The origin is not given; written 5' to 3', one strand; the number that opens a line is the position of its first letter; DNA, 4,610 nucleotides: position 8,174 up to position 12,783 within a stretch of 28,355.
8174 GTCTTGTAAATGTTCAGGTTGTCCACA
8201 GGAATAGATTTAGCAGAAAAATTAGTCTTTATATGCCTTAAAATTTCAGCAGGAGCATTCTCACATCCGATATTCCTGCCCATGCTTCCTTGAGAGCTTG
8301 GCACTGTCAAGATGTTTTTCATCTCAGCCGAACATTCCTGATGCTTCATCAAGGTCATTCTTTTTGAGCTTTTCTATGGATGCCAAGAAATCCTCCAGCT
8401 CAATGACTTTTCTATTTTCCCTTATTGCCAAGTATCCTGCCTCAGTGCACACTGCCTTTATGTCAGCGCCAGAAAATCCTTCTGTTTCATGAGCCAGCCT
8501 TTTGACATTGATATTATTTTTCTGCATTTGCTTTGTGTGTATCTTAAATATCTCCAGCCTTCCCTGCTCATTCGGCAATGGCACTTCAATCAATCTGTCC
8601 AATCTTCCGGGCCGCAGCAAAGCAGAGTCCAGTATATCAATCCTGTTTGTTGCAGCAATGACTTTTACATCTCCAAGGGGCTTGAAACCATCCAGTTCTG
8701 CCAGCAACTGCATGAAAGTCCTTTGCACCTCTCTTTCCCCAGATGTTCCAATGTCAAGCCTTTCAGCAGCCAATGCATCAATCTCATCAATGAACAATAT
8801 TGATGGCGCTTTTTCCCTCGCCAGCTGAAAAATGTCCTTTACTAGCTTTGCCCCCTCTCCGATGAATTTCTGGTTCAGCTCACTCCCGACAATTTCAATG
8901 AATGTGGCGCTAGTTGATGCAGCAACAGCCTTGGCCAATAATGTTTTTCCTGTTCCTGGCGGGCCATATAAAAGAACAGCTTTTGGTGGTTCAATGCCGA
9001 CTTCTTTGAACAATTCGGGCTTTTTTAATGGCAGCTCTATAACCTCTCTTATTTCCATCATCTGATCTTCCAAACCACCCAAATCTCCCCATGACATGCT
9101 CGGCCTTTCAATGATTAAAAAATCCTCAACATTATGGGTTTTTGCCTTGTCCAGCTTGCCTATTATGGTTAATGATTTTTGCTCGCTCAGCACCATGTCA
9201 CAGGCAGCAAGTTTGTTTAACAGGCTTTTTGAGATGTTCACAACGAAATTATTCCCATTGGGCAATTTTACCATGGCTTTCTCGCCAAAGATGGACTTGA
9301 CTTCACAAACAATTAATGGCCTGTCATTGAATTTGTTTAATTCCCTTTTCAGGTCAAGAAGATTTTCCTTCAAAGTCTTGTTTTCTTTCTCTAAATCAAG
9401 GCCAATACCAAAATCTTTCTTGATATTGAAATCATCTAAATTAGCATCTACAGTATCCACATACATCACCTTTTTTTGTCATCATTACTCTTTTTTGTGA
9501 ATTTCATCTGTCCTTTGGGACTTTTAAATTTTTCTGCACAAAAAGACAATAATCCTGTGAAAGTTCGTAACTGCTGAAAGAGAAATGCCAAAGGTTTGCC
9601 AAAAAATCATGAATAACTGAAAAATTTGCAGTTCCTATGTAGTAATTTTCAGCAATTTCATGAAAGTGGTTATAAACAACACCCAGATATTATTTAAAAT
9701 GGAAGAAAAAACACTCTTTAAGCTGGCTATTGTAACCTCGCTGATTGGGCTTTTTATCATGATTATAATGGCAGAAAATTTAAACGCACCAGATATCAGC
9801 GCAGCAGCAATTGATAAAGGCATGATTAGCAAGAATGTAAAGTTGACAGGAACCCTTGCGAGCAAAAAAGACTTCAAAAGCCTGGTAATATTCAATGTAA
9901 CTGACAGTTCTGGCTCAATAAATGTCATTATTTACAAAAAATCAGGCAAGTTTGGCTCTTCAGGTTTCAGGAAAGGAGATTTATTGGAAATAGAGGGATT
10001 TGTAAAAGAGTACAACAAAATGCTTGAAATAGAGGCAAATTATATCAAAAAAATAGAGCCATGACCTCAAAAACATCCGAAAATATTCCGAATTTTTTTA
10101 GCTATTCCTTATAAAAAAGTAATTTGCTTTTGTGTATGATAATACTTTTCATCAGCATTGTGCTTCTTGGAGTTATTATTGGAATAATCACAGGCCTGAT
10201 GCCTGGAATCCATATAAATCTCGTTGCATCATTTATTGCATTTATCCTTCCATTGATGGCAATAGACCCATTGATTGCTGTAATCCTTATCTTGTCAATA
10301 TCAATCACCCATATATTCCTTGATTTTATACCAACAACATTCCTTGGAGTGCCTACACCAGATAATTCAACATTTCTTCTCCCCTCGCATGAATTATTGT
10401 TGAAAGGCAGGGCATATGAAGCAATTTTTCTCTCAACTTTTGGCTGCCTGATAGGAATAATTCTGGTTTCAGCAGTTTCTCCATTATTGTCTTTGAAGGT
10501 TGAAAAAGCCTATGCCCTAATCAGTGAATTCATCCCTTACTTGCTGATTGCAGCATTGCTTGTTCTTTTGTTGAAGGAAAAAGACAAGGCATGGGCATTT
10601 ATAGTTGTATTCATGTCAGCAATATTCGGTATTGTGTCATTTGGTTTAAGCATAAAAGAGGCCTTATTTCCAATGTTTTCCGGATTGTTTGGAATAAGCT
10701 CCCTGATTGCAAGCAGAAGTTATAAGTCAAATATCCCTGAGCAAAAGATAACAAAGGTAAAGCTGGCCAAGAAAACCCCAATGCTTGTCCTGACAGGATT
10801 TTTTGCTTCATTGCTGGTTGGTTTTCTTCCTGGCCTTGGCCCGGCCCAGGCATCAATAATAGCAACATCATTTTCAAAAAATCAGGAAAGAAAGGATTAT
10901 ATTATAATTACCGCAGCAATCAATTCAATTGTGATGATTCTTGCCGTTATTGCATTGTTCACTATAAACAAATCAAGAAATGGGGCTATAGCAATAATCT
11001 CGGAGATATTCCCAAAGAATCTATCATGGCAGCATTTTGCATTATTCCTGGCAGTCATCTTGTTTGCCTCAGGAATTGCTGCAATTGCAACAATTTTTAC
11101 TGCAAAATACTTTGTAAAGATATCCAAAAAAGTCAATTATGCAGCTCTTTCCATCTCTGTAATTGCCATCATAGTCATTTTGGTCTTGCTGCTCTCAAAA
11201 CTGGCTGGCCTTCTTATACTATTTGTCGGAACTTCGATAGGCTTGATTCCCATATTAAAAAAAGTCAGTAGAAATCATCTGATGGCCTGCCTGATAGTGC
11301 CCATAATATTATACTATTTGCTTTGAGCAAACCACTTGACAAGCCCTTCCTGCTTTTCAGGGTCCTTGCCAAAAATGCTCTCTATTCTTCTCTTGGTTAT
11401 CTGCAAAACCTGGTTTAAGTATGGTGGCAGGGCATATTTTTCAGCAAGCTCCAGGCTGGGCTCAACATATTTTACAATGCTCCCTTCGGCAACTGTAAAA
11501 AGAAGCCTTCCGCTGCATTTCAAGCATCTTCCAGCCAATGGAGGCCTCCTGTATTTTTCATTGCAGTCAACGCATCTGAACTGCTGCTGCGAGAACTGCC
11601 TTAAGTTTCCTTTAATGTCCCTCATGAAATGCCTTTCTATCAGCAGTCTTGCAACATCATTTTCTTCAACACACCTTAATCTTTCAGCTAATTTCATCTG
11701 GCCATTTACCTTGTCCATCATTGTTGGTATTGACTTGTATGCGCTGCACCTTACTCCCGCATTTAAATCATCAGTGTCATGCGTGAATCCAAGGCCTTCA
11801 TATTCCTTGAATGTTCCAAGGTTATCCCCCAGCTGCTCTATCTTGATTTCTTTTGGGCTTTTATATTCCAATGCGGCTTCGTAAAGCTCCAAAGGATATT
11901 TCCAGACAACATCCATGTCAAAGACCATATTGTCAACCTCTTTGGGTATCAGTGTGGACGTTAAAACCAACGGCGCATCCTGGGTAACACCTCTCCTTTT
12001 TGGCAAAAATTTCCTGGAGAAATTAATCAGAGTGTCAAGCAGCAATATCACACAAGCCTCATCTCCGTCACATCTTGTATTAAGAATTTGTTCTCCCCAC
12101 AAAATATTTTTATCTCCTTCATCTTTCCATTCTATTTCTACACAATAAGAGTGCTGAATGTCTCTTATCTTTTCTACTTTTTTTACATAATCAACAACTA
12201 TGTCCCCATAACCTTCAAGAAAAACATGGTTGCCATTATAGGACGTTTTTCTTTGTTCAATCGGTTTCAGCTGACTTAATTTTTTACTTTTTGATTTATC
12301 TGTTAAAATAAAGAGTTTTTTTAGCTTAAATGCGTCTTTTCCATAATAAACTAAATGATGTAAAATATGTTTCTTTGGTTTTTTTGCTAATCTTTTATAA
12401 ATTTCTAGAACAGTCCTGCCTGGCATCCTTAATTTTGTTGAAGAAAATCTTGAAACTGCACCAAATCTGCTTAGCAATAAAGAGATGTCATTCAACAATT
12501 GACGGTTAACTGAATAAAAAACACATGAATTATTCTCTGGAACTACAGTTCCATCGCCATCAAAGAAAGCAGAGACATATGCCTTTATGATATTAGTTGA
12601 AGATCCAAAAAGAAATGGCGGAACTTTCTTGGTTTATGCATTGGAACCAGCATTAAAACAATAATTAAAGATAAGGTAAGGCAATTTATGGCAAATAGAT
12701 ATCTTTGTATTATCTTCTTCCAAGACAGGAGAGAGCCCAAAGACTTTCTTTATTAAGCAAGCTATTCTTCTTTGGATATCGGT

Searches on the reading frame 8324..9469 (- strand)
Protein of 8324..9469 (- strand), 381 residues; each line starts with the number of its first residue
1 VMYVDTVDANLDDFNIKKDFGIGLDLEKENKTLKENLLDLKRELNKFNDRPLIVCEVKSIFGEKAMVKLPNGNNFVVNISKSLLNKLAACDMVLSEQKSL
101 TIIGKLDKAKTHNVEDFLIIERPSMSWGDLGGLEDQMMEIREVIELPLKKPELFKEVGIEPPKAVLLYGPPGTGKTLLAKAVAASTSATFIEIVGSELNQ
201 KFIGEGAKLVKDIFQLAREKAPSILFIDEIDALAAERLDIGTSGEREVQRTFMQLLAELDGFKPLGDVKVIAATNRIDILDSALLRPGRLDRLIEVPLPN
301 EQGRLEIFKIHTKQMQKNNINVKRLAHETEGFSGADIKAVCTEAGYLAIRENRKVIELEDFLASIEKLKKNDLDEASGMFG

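Call 43: search_protein_families(library=pfam, proteins=[window:8324-9469:-], max_evalue=0.001)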
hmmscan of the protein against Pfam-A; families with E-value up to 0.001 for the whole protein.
window:8324-9469:- (381 aa): 14 families
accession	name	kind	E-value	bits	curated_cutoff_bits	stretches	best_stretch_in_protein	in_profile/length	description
PF00004.35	AAA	-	2.2e-43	148.3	21.2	1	165-298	1-131/131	ATPase family associated with various cellular activities (AAA)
PF17862.7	AAA_lid_3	-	2.6e-17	62.5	27.2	1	319-362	1-44/45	AAA+ lid domain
PF13191.12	AAA_16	-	1.9e-06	28.9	32.6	1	153-187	15-49/167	AAA ATPase domain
PF07728.20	AAA_5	-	7.5e-06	26.4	22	1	165-278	2-125/139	AAA domain (dynein-related subfamily)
PF05496.18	RuvB_N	-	8.6e-06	26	27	1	162-235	33-98/159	Holliday junction DNA helicase RuvB P-loop domain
PF07724.20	AAA_2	-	3.4e-05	24.4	27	1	164-256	5-99/166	AAA domain (Cdc48 subfamily)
PF13401.12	AAA_22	-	3.8e-05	24.5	27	0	163-242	6-65/130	AAA domain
PF16450.11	Prot_ATP_ID_OB_C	-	0.00023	21.4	23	1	54-106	1-55/56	Proteasomal ATPase OB C-terminal domain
PF20720.3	nSTAND3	-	0.0003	20.9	27.2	0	163-242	18-84/155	Novel STAND NTPase 3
PF06745.19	ATPase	-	0.00032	20.6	26.6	0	157-180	14-37/231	KaiC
PF06068.19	TIP49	-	0.00034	20.3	23.8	0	163-200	51-90/347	TIP49 P-loop domain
PF23902.1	AAA_lid_PRS2_C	-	0.00039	20.9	34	0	303-371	3-73/73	PRS2 AAA+ lid C-terminal domain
PF13173.12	AAA_14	-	0.00056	20.4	27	0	163-232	3-73/129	AAA domain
PF05673.19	DUF815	-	0.00088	18.9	23.8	0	161-230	52-116/249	Protein of unknown function (DUF815)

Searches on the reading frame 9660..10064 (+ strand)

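Call 43: search_protein_families(library=pfam, proteins=[window:9660-10064:+], max_evalue=0.001)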
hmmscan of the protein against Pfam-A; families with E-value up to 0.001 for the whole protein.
window:9660-10064:+ (134 aa): 1 family
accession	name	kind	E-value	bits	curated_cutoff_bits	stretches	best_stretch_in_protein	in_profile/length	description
PF01336.31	tRNA_anti-codon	-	6.1e-10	39.3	27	1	60-132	1-75/75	OB-fold nucleic acid binding domain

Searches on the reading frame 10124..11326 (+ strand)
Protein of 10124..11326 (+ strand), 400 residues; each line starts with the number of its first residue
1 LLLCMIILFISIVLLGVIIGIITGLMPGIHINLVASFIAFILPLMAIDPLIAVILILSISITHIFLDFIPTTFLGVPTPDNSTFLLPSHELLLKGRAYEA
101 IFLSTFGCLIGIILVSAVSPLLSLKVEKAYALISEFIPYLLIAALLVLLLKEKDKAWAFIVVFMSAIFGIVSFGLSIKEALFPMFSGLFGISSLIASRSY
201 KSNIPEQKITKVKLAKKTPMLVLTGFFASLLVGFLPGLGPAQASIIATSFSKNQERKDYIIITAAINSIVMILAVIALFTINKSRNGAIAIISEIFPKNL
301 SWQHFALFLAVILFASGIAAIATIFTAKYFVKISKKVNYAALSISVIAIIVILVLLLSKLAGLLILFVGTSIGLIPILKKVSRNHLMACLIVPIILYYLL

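Call 43: search_protein_families(library=pfam, proteins=[window:10124-11326:+], max_evalue=0.001)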
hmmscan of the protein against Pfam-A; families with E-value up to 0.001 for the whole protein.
window:10124-11326:+ (400 aa): 2 families
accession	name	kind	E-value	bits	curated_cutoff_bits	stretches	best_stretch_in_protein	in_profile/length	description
PF01970.21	TctA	-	6.9e-51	173.6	28.9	1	12-387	3-422/423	Tripartite tricarboxylate transporter TctA family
PF05255.16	UPF0220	-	0.00021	21.3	25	1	250-358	46-152/166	Uncharacterised protein family (UPF0220)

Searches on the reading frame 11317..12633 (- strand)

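Call 5: search_protein_families(library=pfam, proteins=[window:11317-12633:-], max_evalue=0.01)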
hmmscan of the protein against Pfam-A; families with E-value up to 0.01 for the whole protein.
window:11317-12633:- (439 aa): 2 families
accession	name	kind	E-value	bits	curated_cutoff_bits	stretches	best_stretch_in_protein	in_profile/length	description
PF24846.1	PolC_DP2_cat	-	4.5e-41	141.2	24.3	1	187-308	176-299/299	DNA polymerase II large subunit DP2, catalytic domain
PF14528.11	LAGLIDADG_3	-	4.4e-10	40.1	22.5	1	16-78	3-69/82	LAGLIDADG-like domain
